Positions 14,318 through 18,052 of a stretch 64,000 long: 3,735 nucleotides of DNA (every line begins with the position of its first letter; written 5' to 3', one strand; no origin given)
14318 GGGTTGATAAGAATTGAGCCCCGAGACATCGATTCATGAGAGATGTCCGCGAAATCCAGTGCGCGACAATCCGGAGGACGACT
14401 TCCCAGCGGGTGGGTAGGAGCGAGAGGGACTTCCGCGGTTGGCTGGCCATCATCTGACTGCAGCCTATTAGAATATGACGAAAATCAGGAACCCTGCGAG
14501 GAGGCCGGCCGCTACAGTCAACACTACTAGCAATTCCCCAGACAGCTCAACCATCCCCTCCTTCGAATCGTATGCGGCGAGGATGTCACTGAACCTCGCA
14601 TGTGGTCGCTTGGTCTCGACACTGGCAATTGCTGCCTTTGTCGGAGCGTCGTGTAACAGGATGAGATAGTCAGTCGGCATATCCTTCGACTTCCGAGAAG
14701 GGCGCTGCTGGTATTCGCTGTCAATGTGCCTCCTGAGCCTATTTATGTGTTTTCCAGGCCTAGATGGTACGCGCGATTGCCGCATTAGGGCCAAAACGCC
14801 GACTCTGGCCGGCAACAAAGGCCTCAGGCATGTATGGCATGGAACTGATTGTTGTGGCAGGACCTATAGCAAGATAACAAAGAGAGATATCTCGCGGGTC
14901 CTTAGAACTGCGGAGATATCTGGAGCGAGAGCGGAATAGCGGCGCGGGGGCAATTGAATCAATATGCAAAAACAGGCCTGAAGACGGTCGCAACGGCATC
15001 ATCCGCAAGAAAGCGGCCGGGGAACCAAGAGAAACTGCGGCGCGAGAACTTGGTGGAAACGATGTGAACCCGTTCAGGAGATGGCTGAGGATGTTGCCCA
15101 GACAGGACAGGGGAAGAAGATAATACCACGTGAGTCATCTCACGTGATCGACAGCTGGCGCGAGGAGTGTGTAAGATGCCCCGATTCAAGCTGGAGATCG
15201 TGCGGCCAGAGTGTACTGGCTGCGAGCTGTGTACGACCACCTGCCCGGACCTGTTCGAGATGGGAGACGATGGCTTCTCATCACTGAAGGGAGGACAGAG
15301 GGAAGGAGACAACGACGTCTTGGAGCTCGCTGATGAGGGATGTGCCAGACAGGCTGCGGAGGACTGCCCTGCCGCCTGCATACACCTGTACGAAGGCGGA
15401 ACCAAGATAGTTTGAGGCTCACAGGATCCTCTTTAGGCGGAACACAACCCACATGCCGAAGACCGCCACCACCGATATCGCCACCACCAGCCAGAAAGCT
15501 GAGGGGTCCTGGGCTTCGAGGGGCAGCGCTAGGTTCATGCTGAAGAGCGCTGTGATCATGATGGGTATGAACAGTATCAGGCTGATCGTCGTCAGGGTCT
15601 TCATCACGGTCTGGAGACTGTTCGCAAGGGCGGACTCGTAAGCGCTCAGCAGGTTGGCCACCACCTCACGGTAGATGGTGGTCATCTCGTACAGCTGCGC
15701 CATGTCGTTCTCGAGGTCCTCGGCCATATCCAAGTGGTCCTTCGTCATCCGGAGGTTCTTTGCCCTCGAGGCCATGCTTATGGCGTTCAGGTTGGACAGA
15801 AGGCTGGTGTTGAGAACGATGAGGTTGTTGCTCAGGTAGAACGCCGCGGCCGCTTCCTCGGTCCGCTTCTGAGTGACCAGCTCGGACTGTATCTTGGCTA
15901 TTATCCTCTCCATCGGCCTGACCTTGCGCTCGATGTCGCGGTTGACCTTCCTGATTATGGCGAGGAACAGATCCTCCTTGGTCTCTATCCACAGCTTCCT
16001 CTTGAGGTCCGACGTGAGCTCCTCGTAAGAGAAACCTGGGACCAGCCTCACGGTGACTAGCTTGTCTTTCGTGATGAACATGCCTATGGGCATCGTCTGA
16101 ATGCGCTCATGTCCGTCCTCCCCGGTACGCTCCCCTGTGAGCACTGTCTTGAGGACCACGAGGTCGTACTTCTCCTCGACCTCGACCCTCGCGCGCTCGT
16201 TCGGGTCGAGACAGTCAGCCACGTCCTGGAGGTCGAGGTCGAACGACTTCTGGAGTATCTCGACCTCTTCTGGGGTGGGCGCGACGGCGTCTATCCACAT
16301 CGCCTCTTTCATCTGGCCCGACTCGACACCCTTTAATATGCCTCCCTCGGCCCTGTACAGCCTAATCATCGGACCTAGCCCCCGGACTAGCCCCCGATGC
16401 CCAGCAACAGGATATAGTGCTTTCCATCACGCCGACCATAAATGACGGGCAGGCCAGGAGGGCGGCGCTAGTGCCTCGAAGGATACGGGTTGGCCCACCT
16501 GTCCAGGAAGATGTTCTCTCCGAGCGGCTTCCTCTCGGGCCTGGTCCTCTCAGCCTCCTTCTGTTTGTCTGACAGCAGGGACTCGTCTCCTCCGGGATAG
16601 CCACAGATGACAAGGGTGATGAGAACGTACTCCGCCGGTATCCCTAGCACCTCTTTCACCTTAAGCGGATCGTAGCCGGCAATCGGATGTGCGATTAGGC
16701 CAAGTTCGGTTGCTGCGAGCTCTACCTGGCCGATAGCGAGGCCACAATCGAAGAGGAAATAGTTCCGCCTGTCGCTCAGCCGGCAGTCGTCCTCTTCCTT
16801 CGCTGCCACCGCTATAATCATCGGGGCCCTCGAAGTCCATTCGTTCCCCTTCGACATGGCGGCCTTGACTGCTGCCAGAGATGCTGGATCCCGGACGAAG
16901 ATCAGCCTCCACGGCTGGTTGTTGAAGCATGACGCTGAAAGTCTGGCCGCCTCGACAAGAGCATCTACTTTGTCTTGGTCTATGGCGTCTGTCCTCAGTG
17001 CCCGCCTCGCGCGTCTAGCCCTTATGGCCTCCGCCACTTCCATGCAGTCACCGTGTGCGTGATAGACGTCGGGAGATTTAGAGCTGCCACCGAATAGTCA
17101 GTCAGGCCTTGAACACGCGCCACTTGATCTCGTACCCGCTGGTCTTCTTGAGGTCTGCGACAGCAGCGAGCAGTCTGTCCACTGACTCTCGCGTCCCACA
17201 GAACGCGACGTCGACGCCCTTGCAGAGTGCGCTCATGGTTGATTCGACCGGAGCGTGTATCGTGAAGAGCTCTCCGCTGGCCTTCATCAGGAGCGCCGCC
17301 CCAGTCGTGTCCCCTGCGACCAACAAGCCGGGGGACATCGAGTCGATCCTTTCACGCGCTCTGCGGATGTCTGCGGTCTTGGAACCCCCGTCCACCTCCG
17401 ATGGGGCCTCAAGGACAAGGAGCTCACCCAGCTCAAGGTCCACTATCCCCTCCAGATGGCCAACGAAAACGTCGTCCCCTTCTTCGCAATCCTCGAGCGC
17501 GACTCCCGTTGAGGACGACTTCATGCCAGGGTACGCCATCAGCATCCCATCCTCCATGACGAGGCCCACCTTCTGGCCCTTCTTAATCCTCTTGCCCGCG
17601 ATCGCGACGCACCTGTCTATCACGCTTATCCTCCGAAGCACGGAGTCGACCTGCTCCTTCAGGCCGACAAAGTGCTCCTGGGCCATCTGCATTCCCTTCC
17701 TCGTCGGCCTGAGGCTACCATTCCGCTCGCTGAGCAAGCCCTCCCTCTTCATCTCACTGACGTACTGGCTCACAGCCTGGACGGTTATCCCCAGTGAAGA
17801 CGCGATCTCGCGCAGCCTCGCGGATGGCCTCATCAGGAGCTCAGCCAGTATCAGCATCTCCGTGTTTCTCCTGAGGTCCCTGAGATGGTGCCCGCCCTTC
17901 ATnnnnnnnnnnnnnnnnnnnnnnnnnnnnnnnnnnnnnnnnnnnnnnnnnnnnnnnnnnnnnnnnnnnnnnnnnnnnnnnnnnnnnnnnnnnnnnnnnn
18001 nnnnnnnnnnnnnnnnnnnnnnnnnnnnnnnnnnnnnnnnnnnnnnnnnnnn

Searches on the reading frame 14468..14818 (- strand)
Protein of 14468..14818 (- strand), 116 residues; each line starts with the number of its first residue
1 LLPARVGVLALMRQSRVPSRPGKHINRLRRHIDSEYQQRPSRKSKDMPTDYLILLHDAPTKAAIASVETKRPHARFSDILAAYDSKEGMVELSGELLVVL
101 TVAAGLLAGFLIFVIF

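Call 16: search_protein_families(library=pfam, proteins=[window:14468-14818:-], max_evalue=0.001)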
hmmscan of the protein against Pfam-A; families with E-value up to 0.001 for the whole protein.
window:14468-14818:- (116 aa): 0 families

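Call 70: search_protein_families(library=pfam, proteins=[window:14468-14818:-], max_evalue=1)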
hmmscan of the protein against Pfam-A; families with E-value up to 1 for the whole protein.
window:14468-14818:- (116 aa): 1 family
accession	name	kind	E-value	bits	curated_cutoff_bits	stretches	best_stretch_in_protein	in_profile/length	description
PF12893.14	Lumazine_bd_2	-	0.12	13.6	22.1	1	36-86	55-105/116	Putative lumazine-binding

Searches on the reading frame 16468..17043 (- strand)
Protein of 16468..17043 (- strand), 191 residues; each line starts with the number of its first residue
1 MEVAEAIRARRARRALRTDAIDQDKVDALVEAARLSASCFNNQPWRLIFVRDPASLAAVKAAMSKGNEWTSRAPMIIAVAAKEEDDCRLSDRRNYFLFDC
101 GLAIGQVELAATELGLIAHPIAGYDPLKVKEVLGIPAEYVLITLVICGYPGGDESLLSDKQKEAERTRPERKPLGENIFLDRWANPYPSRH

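Call 16: search_protein_families(library=pfam, proteins=[window:16468-17043:-], max_evalue=0.001)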
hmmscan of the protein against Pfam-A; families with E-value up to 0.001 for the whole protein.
window:16468-17043:- (191 aa): 2 families
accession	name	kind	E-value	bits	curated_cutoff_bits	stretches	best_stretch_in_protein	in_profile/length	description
PF00881.29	Nitroreductase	-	2.6e-21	77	23.5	2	64-149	81-167/167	Nitroreductase family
PF14512.11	TM1586_NiRdase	-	0.00023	21.3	27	0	23-52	157-186/215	Putative TM nitroreductase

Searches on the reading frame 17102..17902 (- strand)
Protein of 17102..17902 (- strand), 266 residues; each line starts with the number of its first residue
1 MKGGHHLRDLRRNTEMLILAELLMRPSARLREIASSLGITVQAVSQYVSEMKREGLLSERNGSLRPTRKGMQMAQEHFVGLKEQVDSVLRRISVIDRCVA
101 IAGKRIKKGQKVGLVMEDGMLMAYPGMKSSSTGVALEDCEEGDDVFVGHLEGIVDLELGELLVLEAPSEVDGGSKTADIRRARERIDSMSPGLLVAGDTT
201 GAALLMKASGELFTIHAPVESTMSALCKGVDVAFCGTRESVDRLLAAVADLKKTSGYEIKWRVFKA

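Call 16: search_protein_families(library=pfam, proteins=[window:17102-17902:-], max_evalue=0.001)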
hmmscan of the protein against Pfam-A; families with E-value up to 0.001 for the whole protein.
window:17102-17902:- (266 aa): 5 families
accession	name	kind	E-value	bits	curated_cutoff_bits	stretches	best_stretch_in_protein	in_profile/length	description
PF25211.1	DUF7839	-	2.2e-06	28.2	27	1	155-250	1-94/101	Domain of unknown function (DUF7839)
PF12802.13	MarR_2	-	7.8e-06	26.4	27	1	14-58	6-51/61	MarR family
PF13412.12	HTH_24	-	1.1e-05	25.3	21.9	1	13-57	3-47/48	Winged helix-turn-helix DNA-binding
PF13545.12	HTH_Crp_2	-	7.2e-05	23.1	27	1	31-61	26-56/70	Crp-like helix-turn-helix domain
PF06969.22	HemN_C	-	0.0001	22.7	24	1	30-72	23-66/67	HemN C-terminal domain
